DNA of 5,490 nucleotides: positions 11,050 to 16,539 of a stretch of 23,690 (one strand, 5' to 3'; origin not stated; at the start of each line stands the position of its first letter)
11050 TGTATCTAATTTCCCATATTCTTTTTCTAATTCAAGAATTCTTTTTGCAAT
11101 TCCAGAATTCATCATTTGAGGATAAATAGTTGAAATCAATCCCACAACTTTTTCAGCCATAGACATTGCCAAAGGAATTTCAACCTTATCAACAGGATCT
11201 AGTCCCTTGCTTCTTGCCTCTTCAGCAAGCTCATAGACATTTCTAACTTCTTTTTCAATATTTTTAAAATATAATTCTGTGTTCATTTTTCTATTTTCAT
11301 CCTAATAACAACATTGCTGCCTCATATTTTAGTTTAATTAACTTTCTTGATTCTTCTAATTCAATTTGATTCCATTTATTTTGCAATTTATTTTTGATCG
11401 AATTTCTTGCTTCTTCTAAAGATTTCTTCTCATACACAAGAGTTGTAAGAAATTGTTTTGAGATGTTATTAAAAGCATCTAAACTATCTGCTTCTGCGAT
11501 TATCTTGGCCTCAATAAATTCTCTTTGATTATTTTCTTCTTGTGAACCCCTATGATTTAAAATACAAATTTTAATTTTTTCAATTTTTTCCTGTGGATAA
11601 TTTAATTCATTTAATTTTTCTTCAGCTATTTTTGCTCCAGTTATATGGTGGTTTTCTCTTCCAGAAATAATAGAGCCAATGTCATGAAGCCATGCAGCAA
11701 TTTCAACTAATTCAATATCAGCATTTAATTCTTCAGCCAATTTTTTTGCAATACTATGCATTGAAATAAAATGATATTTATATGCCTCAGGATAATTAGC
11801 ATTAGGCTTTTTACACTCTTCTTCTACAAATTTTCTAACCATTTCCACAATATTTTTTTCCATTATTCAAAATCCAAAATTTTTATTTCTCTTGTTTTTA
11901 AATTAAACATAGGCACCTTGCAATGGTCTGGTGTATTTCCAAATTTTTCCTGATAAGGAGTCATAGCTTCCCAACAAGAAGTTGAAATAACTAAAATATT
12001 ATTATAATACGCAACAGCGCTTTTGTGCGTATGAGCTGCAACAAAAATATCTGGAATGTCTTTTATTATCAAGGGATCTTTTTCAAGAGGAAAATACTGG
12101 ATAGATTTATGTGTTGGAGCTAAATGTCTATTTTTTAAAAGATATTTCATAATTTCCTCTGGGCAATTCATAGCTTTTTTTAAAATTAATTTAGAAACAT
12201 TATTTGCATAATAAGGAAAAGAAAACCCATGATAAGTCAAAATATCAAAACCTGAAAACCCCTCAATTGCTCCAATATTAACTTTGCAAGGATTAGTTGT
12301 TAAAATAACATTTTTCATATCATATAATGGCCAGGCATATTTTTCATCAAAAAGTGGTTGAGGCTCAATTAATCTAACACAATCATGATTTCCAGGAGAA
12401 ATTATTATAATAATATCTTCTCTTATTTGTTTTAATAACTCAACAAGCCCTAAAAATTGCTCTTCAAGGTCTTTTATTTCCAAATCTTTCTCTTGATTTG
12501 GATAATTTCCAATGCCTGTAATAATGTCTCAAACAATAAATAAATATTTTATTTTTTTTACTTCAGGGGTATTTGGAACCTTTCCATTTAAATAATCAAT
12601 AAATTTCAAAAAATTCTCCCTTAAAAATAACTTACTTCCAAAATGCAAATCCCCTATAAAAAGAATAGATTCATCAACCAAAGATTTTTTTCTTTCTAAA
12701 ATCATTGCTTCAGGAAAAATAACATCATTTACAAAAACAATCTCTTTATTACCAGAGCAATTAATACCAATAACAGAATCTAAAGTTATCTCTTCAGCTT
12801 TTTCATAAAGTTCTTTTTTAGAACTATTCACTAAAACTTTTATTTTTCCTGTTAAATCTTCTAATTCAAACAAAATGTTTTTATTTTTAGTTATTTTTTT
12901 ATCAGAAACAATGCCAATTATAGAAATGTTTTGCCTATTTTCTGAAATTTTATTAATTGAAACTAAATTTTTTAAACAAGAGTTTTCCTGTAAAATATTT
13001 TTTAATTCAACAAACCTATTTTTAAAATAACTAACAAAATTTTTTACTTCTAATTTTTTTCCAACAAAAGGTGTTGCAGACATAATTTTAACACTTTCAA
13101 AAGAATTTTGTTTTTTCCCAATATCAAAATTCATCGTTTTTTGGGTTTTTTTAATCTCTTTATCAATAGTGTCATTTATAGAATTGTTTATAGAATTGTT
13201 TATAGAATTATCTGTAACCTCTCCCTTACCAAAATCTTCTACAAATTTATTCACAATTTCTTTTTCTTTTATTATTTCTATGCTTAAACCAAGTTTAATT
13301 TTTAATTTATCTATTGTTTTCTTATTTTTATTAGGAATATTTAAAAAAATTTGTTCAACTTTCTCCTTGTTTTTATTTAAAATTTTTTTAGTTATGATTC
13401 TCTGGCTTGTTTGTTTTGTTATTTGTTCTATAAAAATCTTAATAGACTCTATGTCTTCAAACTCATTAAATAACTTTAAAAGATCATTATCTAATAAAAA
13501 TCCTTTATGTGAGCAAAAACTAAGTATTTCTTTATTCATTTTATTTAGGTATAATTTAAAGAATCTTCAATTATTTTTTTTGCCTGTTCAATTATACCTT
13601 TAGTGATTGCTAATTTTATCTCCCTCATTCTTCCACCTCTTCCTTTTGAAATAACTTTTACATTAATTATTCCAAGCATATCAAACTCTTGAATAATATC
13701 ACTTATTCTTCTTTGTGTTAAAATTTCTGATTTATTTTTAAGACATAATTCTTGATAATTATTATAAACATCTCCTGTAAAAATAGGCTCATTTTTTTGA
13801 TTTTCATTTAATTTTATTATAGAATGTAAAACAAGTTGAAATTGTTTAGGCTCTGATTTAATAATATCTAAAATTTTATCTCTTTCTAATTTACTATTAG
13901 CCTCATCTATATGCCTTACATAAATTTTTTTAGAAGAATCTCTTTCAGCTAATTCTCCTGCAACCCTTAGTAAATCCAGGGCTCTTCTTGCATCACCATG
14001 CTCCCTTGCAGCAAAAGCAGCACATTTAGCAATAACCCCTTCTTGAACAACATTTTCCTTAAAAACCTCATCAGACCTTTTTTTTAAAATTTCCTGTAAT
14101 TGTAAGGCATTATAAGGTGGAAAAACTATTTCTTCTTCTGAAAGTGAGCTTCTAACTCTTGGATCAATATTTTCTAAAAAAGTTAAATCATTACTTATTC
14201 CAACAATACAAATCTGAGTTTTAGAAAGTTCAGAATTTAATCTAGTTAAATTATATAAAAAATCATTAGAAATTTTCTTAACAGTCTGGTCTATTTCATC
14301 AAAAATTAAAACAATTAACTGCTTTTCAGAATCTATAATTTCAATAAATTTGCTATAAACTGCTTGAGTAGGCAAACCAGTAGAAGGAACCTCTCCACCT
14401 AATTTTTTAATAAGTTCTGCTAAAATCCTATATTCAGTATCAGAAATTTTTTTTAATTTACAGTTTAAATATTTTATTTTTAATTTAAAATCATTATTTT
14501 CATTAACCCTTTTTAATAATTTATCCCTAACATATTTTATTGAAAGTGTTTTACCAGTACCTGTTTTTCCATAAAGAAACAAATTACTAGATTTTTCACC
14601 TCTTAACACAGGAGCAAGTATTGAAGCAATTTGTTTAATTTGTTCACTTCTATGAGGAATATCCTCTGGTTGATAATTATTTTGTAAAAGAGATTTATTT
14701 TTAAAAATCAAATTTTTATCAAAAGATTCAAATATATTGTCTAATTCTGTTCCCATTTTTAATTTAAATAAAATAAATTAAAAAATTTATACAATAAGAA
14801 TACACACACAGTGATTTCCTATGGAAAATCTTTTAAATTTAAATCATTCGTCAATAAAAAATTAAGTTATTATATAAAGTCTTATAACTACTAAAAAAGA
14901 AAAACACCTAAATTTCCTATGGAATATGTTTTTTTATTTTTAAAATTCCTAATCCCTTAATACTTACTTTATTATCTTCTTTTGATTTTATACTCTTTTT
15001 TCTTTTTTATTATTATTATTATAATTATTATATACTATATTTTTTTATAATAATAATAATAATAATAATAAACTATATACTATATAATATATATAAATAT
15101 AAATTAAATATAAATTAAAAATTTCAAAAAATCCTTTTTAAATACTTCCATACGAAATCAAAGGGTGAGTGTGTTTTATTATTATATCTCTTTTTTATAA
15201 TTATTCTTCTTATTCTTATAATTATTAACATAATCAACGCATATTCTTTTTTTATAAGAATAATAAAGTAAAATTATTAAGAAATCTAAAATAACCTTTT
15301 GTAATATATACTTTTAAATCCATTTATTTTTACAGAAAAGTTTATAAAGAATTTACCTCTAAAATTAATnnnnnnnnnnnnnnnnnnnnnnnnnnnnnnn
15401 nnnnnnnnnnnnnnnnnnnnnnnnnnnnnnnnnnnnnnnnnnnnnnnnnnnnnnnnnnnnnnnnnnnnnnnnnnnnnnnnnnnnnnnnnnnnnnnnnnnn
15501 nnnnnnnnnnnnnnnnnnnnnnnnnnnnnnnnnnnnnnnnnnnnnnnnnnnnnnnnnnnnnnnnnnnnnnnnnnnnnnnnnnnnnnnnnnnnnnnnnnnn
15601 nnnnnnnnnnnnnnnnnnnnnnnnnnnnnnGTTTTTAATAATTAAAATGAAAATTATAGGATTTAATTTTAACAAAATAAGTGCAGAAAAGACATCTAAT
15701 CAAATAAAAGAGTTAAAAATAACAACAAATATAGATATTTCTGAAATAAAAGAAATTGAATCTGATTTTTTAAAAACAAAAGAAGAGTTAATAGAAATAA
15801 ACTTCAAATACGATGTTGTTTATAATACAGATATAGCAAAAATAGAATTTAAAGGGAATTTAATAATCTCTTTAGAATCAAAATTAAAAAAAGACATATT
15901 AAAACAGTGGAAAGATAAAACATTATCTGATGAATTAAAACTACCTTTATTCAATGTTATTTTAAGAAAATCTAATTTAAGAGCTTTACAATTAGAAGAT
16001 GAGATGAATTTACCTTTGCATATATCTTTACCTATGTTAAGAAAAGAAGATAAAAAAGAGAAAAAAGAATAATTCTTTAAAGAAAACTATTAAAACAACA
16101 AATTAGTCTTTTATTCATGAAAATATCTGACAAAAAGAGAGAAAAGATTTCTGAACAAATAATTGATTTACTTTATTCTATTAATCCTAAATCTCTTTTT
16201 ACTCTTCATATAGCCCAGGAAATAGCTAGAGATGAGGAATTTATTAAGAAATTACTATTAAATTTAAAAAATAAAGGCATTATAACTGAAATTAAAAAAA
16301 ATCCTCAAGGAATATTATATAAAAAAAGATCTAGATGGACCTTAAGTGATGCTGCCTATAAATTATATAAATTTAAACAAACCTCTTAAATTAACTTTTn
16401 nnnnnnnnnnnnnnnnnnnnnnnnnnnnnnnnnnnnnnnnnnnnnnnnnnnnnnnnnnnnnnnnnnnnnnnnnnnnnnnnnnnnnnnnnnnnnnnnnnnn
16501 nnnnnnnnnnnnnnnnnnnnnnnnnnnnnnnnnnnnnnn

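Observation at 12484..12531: Single in-frame TGA replaces the Gly of the GD metal-binding motif in PolD small subunit DP1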

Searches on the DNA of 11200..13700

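Call 40: search_rna_families(source=window, start=11200, end=13700, threshold=evalue, max_evalue=1)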
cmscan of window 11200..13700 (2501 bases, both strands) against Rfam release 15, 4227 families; matches with E-value up to 1: 0.
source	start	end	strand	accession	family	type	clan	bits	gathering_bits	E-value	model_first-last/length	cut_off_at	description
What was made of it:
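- On Selenocysteine insertion: No Rfam match in 11200-13700 even at E<=1 (call 40).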

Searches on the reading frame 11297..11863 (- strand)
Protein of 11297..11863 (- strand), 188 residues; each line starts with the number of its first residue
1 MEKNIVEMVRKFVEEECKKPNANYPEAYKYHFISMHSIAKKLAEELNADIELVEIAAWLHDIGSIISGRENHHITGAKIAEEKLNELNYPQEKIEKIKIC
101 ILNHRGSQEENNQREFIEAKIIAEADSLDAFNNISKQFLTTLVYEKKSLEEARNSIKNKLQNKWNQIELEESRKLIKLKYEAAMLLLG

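Call 7: search_protein_families(library=pfam, proteins=[window:11297-11863:-])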
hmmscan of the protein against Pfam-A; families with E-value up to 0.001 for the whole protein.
window:11297-11863:- (188 aa): 1 family
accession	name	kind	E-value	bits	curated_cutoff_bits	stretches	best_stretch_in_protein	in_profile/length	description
PF01966.28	HD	-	1.4e-15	58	22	1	30-130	3-115/116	HD domain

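Call 15: find_encoding_contigs(protein=window:11300-11863:-, flank=10000, max_places=10)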
Protein window:11300-11863:- (188 aa): 7 contigs read that carry it; 3 places shown.
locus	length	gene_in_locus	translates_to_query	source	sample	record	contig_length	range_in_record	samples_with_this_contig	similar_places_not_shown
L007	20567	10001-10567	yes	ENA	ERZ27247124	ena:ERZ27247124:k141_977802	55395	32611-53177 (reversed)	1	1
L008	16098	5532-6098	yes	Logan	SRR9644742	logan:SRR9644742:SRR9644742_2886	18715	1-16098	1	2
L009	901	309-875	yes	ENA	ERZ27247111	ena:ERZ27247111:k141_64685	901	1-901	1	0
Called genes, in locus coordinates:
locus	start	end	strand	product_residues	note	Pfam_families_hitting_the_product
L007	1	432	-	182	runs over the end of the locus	PF07508:Recombinase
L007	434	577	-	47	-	-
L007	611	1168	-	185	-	-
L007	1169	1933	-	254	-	PF00239:Resolvase, PF07508:Recombinase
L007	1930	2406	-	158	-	-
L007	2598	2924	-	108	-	-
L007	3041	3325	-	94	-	-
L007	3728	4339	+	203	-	-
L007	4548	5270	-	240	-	PF13412:HTH_24 (faint)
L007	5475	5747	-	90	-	-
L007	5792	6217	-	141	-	-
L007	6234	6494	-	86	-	PF05239:PRC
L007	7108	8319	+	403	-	PF01637:ATPase_2 (weak), PF13191:AAA_16, PF00004:AAA (weak), PF13401:AAA_22, PF22606:Cdc6-ORC-like_ATPase_lid (weak), PF22703:Cdc6_lid, PF09079:WHD_Cdc6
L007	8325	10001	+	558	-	-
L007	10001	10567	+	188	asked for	PF01966:HD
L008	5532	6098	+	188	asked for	PF01966:HD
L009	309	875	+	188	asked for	PF01966:HD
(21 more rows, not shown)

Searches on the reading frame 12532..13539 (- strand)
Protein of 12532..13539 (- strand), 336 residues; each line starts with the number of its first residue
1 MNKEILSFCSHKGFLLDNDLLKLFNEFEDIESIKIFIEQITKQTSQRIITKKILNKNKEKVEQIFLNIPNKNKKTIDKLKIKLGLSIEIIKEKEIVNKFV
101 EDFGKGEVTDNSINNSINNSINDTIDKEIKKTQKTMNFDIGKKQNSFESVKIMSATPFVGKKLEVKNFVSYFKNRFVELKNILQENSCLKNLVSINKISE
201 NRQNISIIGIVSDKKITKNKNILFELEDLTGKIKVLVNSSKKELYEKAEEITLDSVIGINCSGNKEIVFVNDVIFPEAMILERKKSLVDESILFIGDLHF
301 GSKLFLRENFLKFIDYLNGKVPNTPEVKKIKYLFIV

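Call 12: find_encoding_contigs(protein=window:12532-13539:-, flank=3000, max_places=10)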
Protein window:12532-13539:- (336 aa): no gene with exactly this product is on record in the collection.

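Call 44: list_cluster_members(proteins=[L003:10543-12216:+, window:12532-13539:-])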
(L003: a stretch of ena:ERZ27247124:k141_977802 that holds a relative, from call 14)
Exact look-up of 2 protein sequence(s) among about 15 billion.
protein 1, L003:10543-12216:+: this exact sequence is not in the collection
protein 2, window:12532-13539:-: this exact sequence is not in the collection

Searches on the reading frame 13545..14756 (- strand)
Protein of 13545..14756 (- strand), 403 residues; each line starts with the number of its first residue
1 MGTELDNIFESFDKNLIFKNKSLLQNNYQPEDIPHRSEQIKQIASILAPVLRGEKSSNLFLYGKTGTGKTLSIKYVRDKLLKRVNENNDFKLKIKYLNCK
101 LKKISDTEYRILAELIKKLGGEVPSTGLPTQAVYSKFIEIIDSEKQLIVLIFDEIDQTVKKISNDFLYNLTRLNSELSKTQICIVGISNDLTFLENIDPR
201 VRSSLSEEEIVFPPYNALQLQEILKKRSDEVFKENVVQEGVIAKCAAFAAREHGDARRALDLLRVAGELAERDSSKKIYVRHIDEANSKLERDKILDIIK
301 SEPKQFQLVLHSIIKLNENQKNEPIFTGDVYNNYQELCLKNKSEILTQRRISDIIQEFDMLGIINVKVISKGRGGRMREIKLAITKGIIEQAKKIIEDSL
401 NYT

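Call 7: search_protein_families(library=pfam, proteins=[window:13545-14756:-])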
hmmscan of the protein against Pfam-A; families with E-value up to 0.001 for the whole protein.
window:13545-14756:- (403 aa): 7 families
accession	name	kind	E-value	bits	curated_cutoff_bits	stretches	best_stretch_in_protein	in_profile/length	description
PF09079.17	Cdc6_C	-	2.9e-26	91.7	25.1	1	298-391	2-95/96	CDC6, C terminal winged helix domain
PF22703.2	Cdc6_lid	-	8.9e-24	83.6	27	1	222-287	2-67/68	Cdc6 AAA+ ATPase-type lid domain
PF13401.12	AAA_22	-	3.7e-10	40.7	27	1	57-186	6-122/130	AAA domain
PF13191.12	AAA_16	-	2.8e-09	38.1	32.6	1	34-175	3-160/167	AAA ATPase domain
PF00004.35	AAA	-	5.9e-07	30.4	21.2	1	60-212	2-129/131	ATPase family associated with various cellular activities (AAA)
PF22606.2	Cdc6-ORC-like_ATPase_lid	-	7.4e-07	29.4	27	1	215-272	1-58/60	Cdc6/ORC-like, ATPase lid domain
PF01637.24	ATPase_2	-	9e-06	26.1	33.2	1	36-186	4-153/225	ATPase domain predominantly from Archaea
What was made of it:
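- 13545..14756 (-): Cdc6/Orc1 gene immediately upstream (context: replication gene cluster). call 7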

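Call 14: find_encoding_contigs(protein=window:13548-14756:-, flank=10000, max_places=10)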
Protein window:13548-14756:- (403 aa): 8 contigs read that carry it; 4 places shown.
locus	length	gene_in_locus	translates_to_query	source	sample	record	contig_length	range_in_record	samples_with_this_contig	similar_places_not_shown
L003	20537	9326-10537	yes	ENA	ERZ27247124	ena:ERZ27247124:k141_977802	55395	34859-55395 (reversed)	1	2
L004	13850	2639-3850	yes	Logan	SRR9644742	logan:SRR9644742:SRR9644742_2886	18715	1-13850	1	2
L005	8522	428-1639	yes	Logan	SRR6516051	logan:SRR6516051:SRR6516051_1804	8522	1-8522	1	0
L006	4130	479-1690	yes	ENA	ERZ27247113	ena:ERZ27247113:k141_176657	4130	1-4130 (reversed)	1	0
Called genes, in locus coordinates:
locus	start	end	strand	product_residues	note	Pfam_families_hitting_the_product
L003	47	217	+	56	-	PF09853:DUF2080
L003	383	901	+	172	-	-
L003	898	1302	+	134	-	PF00572:Ribosomal_L13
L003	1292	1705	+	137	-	PF00380:Ribosomal_S9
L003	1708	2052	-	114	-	-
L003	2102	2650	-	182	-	PF07508:Recombinase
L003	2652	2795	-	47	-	-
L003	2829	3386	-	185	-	-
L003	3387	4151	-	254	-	PF00239:Resolvase, PF07508:Recombinase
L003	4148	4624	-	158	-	-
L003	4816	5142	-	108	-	-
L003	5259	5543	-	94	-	-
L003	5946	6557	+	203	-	-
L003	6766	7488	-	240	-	PF13412:HTH_24 (faint)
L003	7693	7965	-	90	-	-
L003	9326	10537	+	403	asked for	PF01637:ATPase_2 (weak), PF13191:AAA_16, PF00004:AAA (weak), PF13401:AAA_22, PF22606:Cdc6-ORC-like_ATPase_lid (weak), PF22703:Cdc6_lid, PF09079:WHD_Cdc6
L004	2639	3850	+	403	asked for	PF01637:ATPase_2 (weak), PF13191:AAA_16, PF00004:AAA (weak), PF13401:AAA_22, PF22606:Cdc6-ORC-like_ATPase_lid (weak), PF22703:Cdc6_lid, PF09079:WHD_Cdc6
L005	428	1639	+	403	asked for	PF01637:ATPase_2 (weak), PF13191:AAA_16, PF00004:AAA (weak), PF13401:AAA_22, PF22606:Cdc6-ORC-like_ATPase_lid (weak), PF22703:Cdc6_lid, PF09079:WHD_Cdc6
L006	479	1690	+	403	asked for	PF01637:ATPase_2 (weak), PF13191:AAA_16, PF00004:AAA (weak), PF13401:AAA_22, PF22606:Cdc6-ORC-like_ATPase_lid (weak), PF22703:Cdc6_lid, PF09079:WHD_Cdc6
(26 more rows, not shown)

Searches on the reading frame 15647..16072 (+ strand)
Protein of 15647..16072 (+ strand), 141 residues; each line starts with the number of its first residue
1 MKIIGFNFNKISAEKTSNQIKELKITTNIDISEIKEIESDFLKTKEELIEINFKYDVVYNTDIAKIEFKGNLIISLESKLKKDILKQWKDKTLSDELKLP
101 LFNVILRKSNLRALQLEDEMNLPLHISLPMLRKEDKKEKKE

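Call 8: search_protein_families(library=pfam, proteins=[window:15647-16072:+])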
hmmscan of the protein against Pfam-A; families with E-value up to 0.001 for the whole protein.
window:15647-16072:+ (141 aa): 0 families

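Call 20: find_encoding_contigs(protein=window:15647-16069:+, flank=10000, max_places=10)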
Protein window:15647-16069:+ (141 aa): no gene with exactly this product is on record in the collection.
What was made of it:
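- Tried and rejected: Exact look-ups of the 336-aa fragment and of the 141-aa protein carrying the window-specific E22 found nothing (calls 12, 20).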

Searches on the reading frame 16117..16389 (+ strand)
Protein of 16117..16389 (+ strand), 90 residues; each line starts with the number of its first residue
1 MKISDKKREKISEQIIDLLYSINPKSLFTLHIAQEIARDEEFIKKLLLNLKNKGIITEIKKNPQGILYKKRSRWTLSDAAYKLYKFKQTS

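Call 8: search_protein_families(library=pfam, proteins=[window:16117-16389:+])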
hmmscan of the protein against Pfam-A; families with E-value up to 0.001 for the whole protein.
window:16117-16389:+ (90 aa): 1 family
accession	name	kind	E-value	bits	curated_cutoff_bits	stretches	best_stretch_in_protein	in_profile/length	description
PF22979.2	HTH_69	-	0.00069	19.9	27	1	8-61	8-61/69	Winged helix-turn-helix domain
